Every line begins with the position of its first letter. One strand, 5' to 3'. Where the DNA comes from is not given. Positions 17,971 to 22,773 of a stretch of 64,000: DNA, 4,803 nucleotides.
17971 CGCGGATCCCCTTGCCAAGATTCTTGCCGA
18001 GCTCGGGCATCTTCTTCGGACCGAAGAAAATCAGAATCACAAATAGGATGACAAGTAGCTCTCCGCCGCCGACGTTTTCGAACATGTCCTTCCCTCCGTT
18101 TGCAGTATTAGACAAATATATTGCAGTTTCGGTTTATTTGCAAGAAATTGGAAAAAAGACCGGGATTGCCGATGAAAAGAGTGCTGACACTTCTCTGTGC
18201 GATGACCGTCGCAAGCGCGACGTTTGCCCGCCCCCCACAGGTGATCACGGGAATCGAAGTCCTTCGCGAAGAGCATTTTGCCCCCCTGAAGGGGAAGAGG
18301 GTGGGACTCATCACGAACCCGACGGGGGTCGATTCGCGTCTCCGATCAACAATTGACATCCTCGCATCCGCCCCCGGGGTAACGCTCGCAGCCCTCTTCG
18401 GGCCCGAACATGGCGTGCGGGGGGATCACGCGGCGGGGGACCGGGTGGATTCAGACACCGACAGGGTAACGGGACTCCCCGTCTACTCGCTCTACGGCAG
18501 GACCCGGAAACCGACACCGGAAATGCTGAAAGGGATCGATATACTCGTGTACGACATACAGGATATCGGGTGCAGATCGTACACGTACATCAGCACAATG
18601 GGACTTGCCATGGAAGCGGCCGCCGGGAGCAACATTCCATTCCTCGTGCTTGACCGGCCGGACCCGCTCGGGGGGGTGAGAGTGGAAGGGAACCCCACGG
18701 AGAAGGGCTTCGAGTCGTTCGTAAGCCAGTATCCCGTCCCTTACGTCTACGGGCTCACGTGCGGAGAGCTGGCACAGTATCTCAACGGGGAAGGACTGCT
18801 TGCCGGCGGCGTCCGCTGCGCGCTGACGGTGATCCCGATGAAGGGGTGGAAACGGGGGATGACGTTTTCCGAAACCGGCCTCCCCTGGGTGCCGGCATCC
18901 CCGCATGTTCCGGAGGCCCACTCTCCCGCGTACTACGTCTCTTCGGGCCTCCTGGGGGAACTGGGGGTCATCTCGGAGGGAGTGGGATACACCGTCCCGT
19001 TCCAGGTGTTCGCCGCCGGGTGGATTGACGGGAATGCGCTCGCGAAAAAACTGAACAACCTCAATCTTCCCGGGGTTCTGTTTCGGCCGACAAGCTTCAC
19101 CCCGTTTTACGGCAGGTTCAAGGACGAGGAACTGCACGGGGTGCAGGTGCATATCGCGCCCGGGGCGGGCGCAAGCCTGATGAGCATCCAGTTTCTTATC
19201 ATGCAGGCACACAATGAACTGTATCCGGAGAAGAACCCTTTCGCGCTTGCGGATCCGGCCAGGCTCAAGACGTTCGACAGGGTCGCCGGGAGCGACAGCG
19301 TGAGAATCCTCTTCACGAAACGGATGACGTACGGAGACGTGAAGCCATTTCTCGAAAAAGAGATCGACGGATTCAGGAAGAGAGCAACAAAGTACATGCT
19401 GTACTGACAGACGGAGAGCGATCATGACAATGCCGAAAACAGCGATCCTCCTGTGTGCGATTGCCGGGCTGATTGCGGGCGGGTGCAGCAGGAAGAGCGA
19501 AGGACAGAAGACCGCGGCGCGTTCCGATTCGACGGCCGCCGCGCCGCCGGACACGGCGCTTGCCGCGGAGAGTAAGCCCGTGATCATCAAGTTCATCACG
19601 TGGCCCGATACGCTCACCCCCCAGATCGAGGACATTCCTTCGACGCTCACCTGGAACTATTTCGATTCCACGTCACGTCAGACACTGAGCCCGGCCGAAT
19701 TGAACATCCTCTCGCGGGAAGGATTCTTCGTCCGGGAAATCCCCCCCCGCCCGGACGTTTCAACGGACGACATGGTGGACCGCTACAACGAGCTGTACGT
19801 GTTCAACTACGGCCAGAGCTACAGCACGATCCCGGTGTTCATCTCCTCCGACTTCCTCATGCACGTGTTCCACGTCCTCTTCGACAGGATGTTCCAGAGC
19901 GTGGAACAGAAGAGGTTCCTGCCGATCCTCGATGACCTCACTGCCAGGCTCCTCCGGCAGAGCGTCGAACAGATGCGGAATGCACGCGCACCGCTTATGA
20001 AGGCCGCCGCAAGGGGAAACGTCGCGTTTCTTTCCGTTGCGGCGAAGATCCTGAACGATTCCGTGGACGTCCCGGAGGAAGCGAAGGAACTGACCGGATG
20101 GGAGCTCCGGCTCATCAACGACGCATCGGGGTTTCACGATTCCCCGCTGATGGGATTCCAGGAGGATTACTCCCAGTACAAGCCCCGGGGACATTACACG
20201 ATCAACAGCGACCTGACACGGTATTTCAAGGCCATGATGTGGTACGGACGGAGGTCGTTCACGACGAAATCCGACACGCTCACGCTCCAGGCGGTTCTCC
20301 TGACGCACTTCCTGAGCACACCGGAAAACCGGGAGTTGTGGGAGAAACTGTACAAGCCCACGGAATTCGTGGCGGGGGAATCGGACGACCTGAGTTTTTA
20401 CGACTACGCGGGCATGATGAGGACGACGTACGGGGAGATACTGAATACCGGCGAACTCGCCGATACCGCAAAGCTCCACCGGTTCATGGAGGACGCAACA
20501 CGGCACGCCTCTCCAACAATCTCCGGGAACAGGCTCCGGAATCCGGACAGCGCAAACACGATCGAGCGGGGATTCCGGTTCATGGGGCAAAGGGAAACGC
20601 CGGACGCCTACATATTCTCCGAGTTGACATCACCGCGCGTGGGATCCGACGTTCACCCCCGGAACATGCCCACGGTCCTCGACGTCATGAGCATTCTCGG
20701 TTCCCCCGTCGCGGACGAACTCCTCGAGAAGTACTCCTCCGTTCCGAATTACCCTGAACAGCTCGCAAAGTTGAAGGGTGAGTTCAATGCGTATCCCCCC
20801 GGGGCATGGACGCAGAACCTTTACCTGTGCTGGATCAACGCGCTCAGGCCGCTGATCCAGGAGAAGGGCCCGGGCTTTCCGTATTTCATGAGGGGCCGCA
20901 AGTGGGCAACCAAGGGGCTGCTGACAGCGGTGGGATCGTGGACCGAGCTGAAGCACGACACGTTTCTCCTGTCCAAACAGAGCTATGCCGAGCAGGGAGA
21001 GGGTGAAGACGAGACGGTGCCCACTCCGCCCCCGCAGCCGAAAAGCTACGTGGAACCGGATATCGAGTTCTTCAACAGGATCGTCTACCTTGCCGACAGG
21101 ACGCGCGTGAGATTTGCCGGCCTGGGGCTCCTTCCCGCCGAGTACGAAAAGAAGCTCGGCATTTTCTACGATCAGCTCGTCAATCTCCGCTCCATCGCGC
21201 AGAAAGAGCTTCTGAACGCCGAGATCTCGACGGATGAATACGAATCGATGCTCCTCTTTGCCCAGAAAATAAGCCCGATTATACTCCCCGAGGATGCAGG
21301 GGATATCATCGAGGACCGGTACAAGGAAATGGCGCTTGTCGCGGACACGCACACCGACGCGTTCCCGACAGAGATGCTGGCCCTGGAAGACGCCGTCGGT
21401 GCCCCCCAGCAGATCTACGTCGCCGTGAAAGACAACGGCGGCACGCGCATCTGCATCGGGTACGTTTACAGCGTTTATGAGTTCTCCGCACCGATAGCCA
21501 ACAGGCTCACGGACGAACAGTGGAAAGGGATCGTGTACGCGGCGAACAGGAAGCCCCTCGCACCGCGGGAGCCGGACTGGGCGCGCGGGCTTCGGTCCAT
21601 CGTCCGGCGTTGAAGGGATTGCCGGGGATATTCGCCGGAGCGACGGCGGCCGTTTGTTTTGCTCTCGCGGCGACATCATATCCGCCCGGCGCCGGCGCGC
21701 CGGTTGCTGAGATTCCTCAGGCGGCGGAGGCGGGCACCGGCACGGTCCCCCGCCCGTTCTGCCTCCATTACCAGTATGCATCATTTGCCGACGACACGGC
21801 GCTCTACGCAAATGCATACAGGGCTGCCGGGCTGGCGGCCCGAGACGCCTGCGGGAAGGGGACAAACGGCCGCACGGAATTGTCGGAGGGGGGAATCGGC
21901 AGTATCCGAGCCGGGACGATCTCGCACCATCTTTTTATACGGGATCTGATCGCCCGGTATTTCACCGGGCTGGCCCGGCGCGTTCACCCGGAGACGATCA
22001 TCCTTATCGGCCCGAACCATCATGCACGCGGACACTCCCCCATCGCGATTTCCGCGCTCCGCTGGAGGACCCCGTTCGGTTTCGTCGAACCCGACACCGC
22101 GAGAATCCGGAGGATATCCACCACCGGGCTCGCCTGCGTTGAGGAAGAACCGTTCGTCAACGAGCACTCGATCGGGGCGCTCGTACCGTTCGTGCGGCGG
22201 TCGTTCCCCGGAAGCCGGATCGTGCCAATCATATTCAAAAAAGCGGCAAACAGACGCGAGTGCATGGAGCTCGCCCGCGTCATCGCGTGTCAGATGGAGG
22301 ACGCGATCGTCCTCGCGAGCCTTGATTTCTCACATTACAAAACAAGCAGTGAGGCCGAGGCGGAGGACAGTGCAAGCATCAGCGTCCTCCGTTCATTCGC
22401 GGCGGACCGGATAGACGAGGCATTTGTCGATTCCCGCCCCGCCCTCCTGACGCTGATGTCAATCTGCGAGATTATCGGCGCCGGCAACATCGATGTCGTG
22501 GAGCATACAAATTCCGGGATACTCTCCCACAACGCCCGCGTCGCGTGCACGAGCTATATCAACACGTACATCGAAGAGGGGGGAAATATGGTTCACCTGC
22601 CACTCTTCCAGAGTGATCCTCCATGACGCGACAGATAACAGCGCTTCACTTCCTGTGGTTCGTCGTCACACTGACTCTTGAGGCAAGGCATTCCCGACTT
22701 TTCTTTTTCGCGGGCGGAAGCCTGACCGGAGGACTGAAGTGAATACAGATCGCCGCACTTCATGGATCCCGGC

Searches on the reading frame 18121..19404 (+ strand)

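Call 50: search_protein_families(library=pfam, proteins=[window:18121-19404:+], max_evalue=0.00001)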
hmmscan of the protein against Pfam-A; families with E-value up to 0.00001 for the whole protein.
window:18121-19404:+ (428 aa): 2 families
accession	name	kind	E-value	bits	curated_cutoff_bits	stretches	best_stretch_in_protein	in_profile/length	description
PF07075.17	NamZ_N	-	4.2e-84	281.4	26.9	1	61-266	1-202/203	Exo-beta-N-acetylmuramidase NamZ, N-terminal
PF20732.2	NamZ_C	-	7.8e-35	121.3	25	1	271-428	2-152/152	Exo-beta-N-acetylmuramidase NamZ, C-terminal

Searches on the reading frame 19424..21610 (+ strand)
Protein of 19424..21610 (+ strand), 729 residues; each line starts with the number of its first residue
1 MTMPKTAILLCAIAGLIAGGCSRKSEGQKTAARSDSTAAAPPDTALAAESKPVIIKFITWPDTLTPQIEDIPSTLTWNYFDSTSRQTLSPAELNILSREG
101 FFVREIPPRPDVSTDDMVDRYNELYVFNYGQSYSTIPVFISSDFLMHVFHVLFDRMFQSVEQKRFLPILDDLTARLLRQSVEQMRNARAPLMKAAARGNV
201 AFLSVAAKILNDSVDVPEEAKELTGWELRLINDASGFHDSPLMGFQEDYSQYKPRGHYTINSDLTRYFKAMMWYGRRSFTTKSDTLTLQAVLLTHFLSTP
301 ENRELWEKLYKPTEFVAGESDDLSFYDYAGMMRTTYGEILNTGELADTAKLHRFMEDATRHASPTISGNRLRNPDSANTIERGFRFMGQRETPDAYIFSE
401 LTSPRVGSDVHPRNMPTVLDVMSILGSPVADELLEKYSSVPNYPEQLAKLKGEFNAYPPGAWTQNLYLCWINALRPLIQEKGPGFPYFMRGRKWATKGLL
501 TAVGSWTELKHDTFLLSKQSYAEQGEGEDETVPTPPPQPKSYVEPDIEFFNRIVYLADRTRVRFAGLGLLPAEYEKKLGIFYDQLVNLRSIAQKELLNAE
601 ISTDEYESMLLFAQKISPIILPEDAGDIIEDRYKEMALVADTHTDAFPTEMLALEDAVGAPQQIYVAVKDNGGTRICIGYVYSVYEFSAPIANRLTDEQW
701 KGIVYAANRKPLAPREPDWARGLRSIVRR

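Call 50: search_protein_families(library=pfam, proteins=[window:19424-21610:+], max_evalue=0.00001)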
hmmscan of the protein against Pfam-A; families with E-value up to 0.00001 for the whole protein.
window:19424-21610:+ (729 aa): 1 family
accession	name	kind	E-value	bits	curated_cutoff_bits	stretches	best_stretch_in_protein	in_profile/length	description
PF11369.13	DUF3160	-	1.1e-173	579.7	25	1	91-719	3-631/632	Protein of unknown function (DUF3160)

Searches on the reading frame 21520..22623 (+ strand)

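Call 51: search_protein_families(library=pfam, proteins=[window:21520-22623:+], max_evalue=0.00001)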
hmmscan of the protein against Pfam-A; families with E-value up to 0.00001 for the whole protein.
window:21520-22623:+ (368 aa): 1 family
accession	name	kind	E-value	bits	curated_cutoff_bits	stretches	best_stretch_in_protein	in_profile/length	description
PF01875.22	Memo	-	5.1e-23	82.1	27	1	145-333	51-253/269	Memo-like protein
